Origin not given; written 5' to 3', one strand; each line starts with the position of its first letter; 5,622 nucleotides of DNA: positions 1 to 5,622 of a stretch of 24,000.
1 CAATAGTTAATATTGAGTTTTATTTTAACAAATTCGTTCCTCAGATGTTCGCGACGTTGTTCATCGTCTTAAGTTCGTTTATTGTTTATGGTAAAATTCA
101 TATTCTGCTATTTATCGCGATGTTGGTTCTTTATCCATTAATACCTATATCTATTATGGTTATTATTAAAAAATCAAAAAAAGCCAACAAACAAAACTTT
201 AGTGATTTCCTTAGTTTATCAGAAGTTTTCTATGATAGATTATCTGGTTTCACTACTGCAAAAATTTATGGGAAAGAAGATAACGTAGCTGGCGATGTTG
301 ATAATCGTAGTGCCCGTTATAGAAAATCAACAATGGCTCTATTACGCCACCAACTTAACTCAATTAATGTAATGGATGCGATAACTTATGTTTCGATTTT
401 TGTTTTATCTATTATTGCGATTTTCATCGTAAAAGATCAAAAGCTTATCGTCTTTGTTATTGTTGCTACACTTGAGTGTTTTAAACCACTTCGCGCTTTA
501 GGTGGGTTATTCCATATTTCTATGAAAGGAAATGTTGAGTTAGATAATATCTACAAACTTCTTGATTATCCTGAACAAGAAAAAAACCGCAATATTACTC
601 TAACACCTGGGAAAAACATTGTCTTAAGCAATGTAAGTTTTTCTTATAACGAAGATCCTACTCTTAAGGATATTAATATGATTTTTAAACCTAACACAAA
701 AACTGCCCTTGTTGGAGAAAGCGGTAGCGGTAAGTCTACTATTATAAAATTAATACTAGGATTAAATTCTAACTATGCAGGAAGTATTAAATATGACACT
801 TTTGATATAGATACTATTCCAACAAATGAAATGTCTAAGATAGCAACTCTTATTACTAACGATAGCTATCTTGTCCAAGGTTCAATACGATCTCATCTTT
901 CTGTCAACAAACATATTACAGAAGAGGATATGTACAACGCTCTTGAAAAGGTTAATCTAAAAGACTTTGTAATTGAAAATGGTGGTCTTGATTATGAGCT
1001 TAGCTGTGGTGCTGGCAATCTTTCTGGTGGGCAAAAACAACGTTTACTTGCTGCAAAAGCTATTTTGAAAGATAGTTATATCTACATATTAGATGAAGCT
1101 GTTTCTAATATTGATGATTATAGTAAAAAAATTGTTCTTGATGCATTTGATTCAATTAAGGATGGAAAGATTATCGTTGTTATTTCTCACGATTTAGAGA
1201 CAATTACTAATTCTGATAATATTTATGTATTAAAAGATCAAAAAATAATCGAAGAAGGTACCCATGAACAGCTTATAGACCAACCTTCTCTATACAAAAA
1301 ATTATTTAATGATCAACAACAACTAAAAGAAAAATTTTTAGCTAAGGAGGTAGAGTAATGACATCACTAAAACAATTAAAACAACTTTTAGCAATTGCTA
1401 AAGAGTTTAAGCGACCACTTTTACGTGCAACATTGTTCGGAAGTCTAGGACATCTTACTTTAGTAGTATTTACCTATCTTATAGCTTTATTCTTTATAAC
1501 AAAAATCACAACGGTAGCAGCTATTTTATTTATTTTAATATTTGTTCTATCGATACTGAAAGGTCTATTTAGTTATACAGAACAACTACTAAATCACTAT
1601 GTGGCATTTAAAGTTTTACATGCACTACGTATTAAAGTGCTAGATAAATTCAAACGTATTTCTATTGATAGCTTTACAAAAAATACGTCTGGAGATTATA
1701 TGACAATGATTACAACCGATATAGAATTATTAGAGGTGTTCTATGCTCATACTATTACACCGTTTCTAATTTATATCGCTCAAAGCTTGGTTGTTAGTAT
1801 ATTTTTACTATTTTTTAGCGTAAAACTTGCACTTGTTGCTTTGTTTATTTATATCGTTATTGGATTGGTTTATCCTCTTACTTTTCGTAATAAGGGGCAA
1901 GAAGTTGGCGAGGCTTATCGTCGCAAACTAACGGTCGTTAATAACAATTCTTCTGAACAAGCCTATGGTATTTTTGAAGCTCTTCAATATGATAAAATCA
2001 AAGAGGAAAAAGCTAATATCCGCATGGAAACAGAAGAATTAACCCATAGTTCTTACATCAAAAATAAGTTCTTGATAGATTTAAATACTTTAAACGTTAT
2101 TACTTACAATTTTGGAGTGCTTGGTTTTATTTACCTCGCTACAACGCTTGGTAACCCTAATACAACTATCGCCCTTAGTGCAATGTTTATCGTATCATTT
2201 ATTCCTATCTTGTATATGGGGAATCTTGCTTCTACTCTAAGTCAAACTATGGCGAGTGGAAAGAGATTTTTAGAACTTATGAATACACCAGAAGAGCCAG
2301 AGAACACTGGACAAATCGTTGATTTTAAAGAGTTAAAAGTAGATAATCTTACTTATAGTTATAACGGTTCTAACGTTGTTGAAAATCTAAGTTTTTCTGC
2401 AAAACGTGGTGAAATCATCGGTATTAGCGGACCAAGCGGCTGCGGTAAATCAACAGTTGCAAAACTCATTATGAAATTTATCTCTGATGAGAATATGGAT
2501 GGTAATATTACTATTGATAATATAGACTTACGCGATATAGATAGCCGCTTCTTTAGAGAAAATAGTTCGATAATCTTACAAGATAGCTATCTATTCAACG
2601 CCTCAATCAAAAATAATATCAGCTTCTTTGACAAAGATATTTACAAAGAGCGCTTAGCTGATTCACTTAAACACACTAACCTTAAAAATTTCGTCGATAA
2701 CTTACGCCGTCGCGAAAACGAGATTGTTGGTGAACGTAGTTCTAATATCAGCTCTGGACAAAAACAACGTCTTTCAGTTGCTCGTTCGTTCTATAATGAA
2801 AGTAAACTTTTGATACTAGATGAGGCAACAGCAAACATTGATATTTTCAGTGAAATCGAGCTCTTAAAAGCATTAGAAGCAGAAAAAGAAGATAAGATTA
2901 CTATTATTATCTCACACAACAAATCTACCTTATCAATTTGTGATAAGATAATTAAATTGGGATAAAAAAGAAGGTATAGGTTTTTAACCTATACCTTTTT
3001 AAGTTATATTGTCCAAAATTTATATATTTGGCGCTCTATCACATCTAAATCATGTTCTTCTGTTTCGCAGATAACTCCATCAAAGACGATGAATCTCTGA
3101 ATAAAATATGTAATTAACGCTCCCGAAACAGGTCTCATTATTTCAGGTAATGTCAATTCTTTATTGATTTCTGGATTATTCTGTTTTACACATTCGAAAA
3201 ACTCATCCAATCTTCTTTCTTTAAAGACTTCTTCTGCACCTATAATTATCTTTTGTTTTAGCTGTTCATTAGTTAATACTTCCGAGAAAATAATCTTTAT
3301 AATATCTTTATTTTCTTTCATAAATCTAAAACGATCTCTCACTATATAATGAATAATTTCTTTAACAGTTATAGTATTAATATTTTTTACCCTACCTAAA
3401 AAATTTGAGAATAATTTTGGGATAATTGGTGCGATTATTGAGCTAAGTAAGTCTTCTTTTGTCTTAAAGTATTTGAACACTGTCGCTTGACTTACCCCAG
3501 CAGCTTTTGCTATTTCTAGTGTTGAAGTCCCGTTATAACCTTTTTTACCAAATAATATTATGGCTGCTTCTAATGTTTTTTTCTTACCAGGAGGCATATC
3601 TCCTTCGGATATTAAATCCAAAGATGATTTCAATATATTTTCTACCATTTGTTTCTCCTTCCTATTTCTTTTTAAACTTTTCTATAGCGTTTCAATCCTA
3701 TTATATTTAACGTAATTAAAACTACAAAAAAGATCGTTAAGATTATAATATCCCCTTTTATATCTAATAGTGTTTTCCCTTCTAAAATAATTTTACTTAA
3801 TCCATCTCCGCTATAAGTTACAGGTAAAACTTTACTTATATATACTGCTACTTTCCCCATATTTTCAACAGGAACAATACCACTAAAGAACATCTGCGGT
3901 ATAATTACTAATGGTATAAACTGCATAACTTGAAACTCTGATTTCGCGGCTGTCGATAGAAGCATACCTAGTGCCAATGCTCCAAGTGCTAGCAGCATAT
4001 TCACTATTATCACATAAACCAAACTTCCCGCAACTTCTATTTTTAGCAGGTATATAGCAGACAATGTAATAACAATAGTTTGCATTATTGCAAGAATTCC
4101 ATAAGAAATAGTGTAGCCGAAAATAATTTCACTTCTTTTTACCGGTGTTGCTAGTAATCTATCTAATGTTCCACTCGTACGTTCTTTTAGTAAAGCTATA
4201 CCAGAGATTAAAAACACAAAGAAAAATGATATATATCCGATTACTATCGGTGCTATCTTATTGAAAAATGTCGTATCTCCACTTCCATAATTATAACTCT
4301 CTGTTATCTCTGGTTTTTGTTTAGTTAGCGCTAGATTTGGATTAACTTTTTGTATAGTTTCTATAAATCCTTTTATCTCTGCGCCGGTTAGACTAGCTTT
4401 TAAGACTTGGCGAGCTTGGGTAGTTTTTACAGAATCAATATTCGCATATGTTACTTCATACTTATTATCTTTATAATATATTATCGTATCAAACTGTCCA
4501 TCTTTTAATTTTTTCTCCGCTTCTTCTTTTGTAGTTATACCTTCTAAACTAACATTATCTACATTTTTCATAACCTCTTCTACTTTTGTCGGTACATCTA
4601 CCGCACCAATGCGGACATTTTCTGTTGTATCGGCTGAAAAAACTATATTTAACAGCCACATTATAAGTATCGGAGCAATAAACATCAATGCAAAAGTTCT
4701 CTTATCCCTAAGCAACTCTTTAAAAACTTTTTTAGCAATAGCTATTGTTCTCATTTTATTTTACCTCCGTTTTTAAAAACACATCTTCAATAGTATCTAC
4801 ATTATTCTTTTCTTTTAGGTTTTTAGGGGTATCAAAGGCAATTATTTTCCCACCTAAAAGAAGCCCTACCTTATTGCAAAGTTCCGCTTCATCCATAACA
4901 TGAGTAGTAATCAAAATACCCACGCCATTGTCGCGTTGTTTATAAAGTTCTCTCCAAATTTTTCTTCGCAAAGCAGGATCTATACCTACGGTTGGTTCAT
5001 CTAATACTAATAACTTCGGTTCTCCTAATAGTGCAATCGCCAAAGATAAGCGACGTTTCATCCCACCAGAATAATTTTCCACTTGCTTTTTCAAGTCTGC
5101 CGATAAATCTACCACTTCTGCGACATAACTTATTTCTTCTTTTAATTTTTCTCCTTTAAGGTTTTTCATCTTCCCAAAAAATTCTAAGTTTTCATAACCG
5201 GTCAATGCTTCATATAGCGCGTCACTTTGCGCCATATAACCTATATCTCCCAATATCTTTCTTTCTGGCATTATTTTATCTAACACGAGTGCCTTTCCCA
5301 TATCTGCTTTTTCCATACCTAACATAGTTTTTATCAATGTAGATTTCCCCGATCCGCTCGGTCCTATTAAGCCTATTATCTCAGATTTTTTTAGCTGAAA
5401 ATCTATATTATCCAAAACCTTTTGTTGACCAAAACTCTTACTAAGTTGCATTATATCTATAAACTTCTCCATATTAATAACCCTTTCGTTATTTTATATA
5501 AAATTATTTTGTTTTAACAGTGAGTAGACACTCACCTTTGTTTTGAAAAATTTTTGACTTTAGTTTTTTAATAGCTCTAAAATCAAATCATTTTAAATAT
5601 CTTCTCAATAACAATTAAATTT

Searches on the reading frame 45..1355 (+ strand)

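Call 5: search_protein_families(library=pfam, proteins=[window:45-1355:+], max_evalue=0.001)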
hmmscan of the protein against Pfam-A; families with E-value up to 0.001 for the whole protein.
window:45-1355:+ (437 aa): 6 families
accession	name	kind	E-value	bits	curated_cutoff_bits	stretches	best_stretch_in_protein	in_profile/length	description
PF00005.33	ABC_tran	-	2.2e-24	87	25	1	207-353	1-136/137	ABC transporter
PF00664.28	ABC_membrane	-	1.4e-13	51.6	28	1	1-138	122-259/274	ABC transporter transmembrane region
PF02463.25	SMC_N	-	2.1e-07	31.1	40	1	218-398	25-213/220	RecF/RecN/SMC N terminal domain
PF13555.12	AAA_29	-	0.00032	20.8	27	1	212-234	17-39/61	P-loop containing region of AAA domain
PF13304.12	AAA_21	-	0.00051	20.6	27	1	220-271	2-61/304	AAA domain, putative AbiEii toxin, Type IV TA system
PF03193.22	RsgA_GTPase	-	0.00068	19.9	30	0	185-245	75-134/174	RsgA GTPase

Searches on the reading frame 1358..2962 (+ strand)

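Call 5: search_protein_families(library=pfam, proteins=[window:1358-2962:+], max_evalue=0.001)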
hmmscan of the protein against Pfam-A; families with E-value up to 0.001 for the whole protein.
window:1358-2962:+ (535 aa): 5 families
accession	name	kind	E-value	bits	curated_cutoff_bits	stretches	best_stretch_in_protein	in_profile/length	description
PF00005.33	ABC_tran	-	7.4e-29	101.5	25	1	342-492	2-137/137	ABC transporter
PF00664.28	ABC_membrane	-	8.8e-13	49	28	1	33-171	17-157/274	ABC transporter transmembrane region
PF00485.24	PRK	-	0.00018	21.8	22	1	353-382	1-31/196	Phosphoribulokinase / Uridine kinase family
PF03215.21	Rad17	-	0.00024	21.5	23.8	1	349-377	43-71/186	Rad17 P-loop domain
PF13173.12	AAA_14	-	0.00032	21.1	27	0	352-426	3-70/129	AAA domain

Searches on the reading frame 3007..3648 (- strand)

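Call 5: search_protein_families(library=pfam, proteins=[window:3007-3648:-], max_evalue=0.001)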
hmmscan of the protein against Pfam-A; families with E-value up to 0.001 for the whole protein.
window:3007-3648:- (214 aa): 1 family
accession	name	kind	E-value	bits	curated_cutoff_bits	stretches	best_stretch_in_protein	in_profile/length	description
PF00440.29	TetR_N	-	6.7e-17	61.5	24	1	26-70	2-46/47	Bacterial regulatory proteins, tetR family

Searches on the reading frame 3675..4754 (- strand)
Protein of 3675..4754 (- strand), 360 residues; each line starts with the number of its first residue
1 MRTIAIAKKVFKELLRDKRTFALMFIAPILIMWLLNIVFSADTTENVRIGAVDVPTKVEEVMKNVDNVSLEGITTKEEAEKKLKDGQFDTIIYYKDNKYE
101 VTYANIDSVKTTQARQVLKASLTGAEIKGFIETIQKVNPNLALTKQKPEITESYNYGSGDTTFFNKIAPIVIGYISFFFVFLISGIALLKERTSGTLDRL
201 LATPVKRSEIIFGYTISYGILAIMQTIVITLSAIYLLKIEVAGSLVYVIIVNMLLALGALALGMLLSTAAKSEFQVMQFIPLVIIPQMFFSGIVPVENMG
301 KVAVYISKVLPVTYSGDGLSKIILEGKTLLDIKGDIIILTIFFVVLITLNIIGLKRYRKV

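Call 5: search_protein_families(library=pfam, proteins=[window:3675-4754:-], max_evalue=0.001)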
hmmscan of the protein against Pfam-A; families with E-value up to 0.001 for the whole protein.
window:3675-4754:- (360 aa): 3 families
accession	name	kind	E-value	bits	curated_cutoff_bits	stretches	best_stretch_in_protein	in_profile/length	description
PF12698.13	ABC2_membrane_3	-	2.4e-43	149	31.6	1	18-351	1-346/347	ABC-2 family transporter protein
PF01061.29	ABC2_membrane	-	1.2e-30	107.1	26.9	1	166-323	51-210/211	ABC-2 type transporter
PF12679.13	ABC2_membrane_2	-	1.2e-18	67.8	27.2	1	5-296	2-204/283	ABC-2 family transporter protein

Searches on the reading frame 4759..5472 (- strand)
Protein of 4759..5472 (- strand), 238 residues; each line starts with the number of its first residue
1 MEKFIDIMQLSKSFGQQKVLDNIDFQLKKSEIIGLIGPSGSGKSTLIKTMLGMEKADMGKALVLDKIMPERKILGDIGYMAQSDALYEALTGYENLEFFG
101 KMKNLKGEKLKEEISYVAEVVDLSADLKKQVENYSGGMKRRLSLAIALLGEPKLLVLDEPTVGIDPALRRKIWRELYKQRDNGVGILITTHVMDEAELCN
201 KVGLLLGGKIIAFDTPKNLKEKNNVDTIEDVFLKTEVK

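Call 5: search_protein_families(library=pfam, proteins=[window:4759-5472:-], max_evalue=0.001)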
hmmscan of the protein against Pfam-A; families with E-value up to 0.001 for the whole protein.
window:4759-5472:- (238 aa): 6 families
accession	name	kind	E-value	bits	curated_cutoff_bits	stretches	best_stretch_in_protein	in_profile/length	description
PF00005.33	ABC_tran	-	2e-29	103.4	25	1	20-161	1-136/137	ABC transporter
PF13304.12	AAA_21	-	4.5e-15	56.9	27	1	132-191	236-298/304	AAA domain, putative AbiEii toxin, Type IV TA system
PF03193.22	RsgA_GTPase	-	6.6e-05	23.2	30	1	14-58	91-134/174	RsgA GTPase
PF02463.25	SMC_N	-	0.00014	21.9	40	1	29-198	23-204/220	RecF/RecN/SMC N terminal domain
PF13555.12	AAA_29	-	0.0004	20.5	27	1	24-47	16-39/61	P-loop containing region of AAA domain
PF13401.12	AAA_22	-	0.00098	19.9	27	0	31-159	6-92/130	AAA domain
